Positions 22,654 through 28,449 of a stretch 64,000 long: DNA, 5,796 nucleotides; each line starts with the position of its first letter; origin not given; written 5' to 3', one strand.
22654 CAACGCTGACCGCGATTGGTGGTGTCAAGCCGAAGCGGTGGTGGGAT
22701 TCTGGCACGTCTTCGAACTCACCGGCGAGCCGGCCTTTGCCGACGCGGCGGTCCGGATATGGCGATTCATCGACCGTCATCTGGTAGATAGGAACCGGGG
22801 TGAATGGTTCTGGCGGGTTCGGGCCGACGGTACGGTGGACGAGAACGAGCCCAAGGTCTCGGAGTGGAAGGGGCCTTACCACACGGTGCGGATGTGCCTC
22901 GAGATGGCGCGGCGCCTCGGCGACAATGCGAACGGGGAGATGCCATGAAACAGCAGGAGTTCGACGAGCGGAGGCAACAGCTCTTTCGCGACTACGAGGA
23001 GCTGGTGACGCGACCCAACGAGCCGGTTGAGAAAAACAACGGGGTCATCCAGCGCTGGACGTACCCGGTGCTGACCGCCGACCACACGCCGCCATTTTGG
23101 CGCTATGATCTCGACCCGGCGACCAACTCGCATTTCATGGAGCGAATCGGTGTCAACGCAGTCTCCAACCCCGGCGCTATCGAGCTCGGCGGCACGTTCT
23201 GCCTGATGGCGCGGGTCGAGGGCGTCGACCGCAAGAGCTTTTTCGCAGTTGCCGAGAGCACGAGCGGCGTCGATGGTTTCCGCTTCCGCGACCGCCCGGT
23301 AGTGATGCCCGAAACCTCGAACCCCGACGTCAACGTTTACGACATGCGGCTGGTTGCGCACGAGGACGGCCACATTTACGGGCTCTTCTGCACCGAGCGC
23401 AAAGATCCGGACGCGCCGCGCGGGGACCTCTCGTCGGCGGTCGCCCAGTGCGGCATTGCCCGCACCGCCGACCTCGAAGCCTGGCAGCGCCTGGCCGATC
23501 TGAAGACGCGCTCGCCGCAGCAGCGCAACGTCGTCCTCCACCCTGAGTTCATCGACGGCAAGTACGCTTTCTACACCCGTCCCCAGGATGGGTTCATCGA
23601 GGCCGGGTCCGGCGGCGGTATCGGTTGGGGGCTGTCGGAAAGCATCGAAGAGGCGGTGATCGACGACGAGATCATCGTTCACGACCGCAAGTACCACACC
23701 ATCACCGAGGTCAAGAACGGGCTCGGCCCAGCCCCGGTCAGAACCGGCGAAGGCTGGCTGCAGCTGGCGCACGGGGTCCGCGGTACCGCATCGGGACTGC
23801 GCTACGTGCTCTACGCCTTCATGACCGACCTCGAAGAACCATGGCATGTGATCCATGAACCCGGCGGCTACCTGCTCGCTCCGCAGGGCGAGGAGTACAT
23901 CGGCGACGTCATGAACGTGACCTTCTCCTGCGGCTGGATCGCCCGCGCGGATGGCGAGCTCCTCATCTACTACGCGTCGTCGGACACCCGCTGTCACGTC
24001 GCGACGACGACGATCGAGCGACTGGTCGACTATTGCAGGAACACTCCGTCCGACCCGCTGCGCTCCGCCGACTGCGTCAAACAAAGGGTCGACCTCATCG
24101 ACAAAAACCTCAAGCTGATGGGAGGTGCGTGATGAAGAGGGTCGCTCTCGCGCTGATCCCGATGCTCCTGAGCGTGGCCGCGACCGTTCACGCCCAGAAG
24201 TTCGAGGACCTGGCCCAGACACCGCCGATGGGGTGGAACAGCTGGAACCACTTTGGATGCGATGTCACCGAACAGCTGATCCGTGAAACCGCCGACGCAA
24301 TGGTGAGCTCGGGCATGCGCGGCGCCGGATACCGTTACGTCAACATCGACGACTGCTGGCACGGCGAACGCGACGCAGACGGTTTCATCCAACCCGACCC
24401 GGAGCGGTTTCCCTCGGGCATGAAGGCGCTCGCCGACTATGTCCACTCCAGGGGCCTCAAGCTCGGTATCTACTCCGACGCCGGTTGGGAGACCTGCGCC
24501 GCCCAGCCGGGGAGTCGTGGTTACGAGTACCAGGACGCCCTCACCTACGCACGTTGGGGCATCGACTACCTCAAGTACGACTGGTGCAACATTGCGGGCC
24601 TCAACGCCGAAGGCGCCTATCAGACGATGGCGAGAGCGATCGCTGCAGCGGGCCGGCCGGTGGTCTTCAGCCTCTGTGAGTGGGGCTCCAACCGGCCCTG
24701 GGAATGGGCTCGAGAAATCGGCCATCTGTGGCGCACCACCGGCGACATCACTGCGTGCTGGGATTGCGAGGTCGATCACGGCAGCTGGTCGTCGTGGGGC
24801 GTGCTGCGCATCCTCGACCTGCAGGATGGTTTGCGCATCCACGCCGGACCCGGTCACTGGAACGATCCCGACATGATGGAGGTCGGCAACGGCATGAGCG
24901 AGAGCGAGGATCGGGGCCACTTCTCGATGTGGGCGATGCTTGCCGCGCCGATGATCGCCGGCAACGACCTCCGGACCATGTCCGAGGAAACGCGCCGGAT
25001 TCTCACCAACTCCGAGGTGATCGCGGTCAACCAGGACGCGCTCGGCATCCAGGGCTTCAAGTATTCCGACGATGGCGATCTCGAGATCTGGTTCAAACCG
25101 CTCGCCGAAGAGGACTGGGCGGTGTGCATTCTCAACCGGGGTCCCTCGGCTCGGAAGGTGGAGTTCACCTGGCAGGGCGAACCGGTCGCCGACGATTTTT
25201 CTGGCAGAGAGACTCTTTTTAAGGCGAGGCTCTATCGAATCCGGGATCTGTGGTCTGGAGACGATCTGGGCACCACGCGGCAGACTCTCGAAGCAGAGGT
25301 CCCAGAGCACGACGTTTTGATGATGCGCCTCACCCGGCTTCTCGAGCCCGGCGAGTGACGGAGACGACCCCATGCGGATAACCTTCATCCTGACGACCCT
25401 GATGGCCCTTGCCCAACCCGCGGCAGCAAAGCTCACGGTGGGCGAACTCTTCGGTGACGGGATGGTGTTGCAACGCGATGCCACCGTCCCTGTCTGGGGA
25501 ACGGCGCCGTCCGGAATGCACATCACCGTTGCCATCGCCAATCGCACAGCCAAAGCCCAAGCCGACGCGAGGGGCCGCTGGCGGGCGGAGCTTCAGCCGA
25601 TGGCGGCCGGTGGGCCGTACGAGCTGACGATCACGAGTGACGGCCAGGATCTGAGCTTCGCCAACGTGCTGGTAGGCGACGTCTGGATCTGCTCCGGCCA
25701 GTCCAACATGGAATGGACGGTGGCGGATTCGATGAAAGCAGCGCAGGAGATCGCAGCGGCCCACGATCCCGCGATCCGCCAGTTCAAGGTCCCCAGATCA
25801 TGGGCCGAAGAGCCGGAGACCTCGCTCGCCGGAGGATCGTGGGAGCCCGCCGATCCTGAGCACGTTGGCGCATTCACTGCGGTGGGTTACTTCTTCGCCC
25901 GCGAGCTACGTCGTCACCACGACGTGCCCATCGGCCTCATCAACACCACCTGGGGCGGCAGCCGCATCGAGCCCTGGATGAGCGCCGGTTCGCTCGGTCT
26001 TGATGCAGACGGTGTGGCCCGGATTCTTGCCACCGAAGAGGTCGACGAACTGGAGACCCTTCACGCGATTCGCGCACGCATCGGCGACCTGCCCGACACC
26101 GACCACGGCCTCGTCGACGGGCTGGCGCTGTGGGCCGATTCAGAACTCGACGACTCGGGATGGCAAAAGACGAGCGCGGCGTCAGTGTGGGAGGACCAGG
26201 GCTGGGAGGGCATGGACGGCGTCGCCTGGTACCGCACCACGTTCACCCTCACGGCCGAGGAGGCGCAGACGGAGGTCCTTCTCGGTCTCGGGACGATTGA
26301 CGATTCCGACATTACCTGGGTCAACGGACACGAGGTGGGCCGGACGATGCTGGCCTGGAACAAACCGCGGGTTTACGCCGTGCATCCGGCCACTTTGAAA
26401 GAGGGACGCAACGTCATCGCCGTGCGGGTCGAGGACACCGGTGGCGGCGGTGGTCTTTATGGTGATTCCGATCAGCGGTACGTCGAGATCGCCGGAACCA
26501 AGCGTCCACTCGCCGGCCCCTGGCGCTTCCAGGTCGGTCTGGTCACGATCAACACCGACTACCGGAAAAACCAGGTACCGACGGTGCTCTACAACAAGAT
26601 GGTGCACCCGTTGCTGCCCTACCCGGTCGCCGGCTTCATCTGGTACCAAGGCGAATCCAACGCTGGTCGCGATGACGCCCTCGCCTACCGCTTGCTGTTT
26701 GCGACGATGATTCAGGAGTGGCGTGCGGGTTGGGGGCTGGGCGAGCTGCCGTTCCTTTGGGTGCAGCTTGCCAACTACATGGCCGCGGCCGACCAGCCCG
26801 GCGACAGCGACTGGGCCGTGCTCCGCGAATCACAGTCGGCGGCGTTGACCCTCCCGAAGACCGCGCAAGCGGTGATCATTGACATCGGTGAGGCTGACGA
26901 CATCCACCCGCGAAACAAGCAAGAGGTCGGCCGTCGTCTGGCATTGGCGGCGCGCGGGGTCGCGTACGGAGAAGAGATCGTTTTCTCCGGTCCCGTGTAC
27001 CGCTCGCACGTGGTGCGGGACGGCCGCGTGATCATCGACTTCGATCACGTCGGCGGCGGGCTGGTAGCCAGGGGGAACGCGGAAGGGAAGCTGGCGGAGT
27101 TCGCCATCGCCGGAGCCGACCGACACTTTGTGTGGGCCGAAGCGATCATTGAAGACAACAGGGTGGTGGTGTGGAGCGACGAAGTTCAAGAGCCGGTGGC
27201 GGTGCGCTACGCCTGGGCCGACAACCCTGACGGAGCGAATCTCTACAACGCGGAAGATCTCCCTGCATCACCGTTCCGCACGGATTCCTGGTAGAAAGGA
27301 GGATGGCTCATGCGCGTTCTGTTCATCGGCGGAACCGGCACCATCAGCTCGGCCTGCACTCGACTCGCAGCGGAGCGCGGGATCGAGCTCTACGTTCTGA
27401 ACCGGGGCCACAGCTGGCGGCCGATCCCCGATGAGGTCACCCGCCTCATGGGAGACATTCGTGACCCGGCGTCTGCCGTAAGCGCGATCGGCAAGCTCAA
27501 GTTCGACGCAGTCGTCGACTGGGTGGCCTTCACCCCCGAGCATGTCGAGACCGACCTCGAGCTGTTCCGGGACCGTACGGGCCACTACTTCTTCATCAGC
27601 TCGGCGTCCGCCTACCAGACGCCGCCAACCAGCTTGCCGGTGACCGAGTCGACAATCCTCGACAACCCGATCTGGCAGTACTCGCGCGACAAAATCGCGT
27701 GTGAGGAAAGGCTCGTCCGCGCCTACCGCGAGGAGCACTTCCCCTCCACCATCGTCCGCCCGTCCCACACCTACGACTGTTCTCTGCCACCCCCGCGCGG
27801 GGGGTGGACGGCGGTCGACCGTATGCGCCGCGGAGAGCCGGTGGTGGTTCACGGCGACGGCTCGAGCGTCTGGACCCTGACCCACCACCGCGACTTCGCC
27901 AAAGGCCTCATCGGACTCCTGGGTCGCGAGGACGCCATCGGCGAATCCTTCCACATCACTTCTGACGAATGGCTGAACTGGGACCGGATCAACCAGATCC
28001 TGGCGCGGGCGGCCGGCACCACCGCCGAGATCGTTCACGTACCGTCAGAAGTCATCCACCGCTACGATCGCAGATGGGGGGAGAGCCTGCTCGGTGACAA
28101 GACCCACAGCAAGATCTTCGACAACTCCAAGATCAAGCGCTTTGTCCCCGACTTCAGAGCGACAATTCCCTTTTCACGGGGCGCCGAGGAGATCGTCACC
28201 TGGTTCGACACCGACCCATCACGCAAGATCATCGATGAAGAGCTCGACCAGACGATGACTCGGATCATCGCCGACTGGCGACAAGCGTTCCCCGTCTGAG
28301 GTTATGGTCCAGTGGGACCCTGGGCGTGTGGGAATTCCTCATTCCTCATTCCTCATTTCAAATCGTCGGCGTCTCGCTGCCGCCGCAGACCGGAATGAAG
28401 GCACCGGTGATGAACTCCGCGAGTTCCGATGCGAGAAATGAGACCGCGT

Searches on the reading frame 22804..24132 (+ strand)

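Call 101: search_protein_families(library=pfam, proteins=[window:22804-24132:+], max_evalue=0.000001)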
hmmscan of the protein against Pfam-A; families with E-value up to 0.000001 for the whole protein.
window:22804-24132:+ (442 aa): 1 family
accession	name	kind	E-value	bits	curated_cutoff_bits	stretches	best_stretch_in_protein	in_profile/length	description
PF04041.19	Glyco_hydro_130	-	5.3e-23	81.9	26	1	120-412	35-319/320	beta-1,4-mannooligosaccharide phosphorylase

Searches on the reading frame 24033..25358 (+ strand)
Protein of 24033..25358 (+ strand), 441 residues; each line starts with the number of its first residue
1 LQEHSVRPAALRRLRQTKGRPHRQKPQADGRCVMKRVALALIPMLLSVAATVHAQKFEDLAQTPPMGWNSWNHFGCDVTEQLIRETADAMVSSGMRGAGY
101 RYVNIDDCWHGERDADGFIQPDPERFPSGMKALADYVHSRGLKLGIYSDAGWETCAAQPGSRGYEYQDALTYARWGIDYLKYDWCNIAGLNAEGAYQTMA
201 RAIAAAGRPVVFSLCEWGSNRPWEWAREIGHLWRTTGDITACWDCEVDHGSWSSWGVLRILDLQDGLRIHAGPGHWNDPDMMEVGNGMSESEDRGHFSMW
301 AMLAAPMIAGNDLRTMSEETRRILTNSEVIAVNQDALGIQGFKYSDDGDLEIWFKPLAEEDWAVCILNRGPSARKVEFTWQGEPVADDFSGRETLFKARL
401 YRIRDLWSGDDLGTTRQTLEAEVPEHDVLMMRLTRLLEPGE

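Call 101: search_protein_families(library=pfam, proteins=[window:24033-25358:+], max_evalue=0.000001)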
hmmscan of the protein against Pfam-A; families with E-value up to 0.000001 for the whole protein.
window:24033-25358:+ (441 aa): 3 families
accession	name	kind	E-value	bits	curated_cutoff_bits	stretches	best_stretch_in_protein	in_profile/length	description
PF16499.11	Melibiase_2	-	7.2e-77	258.9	23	1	63-335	1-284/284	Alpha galactosidase A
PF17801.7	Melibiase_C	-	7e-18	64.9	22.9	1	347-433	1-71/71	Alpha galactosidase C-terminal beta sandwich domain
PF02065.24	Melibiase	-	9.1e-07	28.6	27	0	62-147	39-123/347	Melibiase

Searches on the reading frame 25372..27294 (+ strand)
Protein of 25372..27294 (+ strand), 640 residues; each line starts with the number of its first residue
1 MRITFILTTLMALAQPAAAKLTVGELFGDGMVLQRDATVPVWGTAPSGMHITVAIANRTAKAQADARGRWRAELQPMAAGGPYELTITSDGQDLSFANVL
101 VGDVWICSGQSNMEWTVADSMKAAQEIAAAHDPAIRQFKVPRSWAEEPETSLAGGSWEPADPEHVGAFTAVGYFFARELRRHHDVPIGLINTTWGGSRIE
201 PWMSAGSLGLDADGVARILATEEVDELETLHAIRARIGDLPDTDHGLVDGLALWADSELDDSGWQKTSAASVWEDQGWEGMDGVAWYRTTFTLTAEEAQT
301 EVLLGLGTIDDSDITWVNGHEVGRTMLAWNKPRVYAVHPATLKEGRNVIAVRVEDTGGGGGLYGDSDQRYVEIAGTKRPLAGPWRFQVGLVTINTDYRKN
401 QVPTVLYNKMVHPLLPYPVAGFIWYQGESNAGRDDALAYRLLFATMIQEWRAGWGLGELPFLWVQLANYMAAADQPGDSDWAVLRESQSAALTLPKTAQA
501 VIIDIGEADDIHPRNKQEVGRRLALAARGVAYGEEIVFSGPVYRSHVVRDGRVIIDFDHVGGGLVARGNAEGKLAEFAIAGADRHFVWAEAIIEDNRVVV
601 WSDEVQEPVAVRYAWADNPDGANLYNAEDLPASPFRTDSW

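Call 101: search_protein_families(library=pfam, proteins=[window:25372-27294:+], max_evalue=0.000001)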
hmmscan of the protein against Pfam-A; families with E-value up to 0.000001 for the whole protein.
window:25372-27294:+ (640 aa): 2 families
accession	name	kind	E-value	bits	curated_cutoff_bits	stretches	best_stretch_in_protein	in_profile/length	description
PF03629.24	SASA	-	2.2e-22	80.2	24.8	2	404-525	102-222/226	Carbohydrate esterase, sialic acid-specific acetylesterase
PF13364.12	BetaGal_ABD2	-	5.6e-07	30.7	23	0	263-357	19-110/112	Beta-galactosidase second all-beta domain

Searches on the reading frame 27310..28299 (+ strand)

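Call 101: search_protein_families(library=pfam, proteins=[window:27310-28299:+], max_evalue=0.000001)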
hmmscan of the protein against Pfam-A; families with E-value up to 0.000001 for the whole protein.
window:27310-28299:+ (329 aa): 2 families
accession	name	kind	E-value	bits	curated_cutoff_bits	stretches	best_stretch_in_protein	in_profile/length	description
PF01370.27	Epimerase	-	5.3e-18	65.7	20.9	1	4-213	2-236/240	NAD dependent epimerase/dehydratase family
PF04321.23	RmlD_sub_bind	-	3.7e-08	33.2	27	0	1-75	1-62/287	RmlD substrate binding domain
